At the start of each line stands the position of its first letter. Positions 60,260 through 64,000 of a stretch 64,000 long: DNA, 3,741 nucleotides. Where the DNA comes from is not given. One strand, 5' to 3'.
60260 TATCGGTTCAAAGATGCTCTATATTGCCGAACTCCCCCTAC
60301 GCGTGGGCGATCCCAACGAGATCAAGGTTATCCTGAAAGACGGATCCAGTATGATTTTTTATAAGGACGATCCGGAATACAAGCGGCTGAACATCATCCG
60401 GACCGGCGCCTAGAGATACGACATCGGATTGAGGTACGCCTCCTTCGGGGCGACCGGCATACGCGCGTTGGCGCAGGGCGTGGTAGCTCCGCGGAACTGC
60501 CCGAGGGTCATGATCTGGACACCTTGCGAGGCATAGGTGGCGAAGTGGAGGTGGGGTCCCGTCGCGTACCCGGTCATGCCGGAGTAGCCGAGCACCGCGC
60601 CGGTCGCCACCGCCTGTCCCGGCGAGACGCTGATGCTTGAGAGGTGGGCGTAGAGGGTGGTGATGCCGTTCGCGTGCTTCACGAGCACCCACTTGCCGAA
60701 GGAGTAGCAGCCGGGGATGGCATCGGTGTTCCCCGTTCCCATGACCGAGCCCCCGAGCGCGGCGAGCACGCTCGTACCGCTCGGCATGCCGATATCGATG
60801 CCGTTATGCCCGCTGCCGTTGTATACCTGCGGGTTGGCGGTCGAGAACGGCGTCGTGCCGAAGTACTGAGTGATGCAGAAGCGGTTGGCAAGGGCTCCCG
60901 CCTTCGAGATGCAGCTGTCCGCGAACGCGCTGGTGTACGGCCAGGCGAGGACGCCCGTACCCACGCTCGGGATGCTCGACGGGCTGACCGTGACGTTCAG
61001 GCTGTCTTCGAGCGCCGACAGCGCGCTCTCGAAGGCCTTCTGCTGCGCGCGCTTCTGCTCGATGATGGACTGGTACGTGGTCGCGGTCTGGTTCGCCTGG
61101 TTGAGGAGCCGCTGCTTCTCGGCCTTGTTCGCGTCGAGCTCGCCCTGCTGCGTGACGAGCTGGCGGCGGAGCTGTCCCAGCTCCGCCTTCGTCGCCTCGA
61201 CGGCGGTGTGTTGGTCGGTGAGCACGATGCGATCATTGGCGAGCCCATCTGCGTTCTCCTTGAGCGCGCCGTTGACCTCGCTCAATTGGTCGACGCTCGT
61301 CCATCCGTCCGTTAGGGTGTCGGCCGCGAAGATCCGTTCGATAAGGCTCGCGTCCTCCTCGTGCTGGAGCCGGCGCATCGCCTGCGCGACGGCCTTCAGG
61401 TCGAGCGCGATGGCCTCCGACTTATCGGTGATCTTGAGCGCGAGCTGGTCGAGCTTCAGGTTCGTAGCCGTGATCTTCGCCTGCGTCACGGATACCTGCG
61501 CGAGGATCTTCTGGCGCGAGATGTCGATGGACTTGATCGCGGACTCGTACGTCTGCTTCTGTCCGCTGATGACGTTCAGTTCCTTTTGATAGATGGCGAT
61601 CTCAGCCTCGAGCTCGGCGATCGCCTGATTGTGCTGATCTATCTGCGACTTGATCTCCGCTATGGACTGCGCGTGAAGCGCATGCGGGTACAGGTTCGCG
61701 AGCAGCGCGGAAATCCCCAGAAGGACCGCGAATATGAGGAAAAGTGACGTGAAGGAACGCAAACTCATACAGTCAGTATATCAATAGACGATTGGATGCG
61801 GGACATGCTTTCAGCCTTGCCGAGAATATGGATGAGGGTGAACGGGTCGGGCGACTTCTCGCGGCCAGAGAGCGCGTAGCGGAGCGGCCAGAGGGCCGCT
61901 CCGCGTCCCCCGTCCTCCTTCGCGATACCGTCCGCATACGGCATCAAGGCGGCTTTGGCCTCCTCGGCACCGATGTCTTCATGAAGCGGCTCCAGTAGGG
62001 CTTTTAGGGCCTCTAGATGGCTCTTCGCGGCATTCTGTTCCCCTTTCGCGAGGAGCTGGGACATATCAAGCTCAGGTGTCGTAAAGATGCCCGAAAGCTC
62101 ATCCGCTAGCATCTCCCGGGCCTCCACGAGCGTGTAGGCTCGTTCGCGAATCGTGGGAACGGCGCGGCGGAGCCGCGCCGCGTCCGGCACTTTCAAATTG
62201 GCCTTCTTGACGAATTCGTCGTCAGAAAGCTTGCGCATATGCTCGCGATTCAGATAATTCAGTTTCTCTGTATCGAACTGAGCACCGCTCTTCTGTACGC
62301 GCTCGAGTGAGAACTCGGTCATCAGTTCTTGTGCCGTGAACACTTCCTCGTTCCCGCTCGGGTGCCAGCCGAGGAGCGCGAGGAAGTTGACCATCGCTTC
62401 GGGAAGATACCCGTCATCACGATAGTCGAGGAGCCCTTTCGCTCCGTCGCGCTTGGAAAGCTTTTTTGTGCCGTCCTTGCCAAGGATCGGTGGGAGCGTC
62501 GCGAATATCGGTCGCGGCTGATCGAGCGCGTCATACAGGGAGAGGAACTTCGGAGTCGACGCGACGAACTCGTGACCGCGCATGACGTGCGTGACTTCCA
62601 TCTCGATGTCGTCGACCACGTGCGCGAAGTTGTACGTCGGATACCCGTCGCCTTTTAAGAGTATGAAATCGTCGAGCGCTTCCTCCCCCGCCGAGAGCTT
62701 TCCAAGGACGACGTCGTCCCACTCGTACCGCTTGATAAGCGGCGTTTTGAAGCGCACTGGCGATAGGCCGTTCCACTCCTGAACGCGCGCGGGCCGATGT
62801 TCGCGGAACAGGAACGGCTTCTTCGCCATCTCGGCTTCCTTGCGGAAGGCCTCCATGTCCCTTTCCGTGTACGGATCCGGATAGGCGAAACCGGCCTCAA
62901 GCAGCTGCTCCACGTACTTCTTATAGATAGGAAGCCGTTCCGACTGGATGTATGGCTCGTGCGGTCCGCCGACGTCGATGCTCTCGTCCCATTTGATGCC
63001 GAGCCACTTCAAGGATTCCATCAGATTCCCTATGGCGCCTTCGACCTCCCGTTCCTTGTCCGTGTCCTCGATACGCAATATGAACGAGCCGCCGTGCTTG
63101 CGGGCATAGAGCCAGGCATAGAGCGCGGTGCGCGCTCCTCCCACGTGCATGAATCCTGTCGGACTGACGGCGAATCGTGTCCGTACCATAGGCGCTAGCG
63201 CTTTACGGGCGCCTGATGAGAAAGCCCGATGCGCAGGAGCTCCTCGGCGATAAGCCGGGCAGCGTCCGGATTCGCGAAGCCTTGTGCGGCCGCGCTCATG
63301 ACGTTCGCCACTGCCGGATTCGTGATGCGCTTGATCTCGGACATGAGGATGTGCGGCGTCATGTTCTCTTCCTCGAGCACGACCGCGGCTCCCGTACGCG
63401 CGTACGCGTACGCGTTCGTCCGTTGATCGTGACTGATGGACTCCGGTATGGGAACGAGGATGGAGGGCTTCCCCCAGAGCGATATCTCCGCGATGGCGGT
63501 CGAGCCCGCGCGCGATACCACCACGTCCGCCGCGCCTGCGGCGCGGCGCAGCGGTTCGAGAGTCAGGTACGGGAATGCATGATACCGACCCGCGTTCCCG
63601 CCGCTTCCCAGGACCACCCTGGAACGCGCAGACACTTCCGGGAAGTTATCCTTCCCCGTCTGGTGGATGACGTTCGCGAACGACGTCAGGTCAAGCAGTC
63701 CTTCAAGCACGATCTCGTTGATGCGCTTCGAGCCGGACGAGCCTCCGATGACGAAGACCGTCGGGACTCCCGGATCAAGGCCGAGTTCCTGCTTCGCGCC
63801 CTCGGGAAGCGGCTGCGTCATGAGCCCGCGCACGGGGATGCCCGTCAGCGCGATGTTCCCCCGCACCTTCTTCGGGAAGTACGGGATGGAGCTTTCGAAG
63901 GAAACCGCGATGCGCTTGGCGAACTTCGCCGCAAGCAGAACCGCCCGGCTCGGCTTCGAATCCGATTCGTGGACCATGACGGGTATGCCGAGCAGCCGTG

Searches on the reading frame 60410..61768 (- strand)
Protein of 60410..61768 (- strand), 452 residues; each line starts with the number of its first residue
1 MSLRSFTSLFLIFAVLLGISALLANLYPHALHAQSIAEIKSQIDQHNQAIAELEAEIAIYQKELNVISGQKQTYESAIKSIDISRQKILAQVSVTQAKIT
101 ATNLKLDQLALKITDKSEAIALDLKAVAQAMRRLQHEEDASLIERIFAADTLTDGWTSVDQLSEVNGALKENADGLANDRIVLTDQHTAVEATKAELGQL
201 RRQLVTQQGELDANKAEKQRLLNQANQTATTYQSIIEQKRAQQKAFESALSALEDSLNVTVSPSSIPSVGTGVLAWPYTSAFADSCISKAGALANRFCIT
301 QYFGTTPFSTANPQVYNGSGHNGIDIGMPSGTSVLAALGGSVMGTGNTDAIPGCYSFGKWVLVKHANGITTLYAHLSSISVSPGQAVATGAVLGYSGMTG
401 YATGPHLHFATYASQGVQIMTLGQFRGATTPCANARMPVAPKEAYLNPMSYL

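Call 69: find_encoding_contigs(protein=window:60410-61768:-, flank=10000, max_places=2)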
Protein window:60410-61768:- (452 aa): 3 contigs read that carry it; 2 places shown.
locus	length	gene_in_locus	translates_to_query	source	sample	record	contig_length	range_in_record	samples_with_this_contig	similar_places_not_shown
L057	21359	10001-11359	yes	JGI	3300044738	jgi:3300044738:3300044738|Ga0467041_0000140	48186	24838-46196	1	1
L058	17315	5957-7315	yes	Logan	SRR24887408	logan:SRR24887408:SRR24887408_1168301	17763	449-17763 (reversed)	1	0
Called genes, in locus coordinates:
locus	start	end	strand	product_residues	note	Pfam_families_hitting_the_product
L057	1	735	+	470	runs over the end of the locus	PF00883:Peptidase_M17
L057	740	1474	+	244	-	PF02616:SMC_ScpA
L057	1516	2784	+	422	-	PF01946:Thi4 (weak), PF01494:FAD_binding_3, PF03486:HI0933_like (faint), PF07992:Pyr_redox_2 (faint), PF00070:Pyr_redox (faint), PF00890:FAD_binding_2, PF01266:DAO, PF13450:NAD_binding_8, +1 more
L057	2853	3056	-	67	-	-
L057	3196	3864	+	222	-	PF04079:SMC_ScpB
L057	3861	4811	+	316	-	PF00768:Peptidase_S11, PF02113:Peptidase_S13 (faint), PF13354:Beta-lactamase2 (weak)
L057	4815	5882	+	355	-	PF00953:Glycos_transf_4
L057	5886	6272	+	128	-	-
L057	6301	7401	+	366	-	PF01098:FTSW_RODA_SPOVE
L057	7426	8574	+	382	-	PF03033:Glyco_transf_28, PF04101:Glyco_tran_28_C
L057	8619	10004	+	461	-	PF00749:tRNA-synt_1c, PF19269:Anticodon_2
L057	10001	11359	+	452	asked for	PF01551:Peptidase_M23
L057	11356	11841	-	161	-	-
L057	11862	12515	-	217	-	PF00730:HhH-GPD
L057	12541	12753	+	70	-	-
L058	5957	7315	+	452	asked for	PF01551:Peptidase_M23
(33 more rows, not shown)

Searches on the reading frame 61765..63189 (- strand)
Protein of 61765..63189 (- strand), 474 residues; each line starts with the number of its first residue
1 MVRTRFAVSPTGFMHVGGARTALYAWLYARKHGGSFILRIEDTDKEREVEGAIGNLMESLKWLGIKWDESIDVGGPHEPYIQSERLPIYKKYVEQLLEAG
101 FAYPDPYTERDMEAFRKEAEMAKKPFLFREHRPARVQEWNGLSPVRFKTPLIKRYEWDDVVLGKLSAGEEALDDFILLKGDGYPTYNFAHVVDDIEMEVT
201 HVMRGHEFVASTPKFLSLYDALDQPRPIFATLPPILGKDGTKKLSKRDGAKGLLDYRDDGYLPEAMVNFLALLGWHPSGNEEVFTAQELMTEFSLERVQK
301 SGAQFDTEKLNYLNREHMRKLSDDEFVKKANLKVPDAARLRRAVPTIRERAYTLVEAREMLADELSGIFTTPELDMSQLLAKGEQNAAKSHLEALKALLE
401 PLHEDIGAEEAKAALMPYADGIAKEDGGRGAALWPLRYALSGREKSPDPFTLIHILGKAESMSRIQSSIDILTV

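Call 68: find_encoding_contigs(protein=window:61765-63189:-, flank=10000, max_places=2)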
Protein window:61765-63189:- (474 aa): no gene with exactly this product is on record in the collection.

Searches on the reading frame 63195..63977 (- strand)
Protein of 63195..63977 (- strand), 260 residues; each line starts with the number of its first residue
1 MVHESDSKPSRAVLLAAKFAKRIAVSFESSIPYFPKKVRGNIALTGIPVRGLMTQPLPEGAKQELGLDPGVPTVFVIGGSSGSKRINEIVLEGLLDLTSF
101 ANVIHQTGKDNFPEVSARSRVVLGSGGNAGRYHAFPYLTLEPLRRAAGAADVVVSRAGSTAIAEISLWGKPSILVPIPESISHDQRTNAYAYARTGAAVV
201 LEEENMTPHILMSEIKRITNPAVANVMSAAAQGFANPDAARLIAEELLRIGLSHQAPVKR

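Call 67: find_encoding_contigs(protein=window:63195-63977:-, flank=10000, max_places=2)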
Protein window:63195-63977:- (260 aa): no gene with exactly this product is on record in the collection.
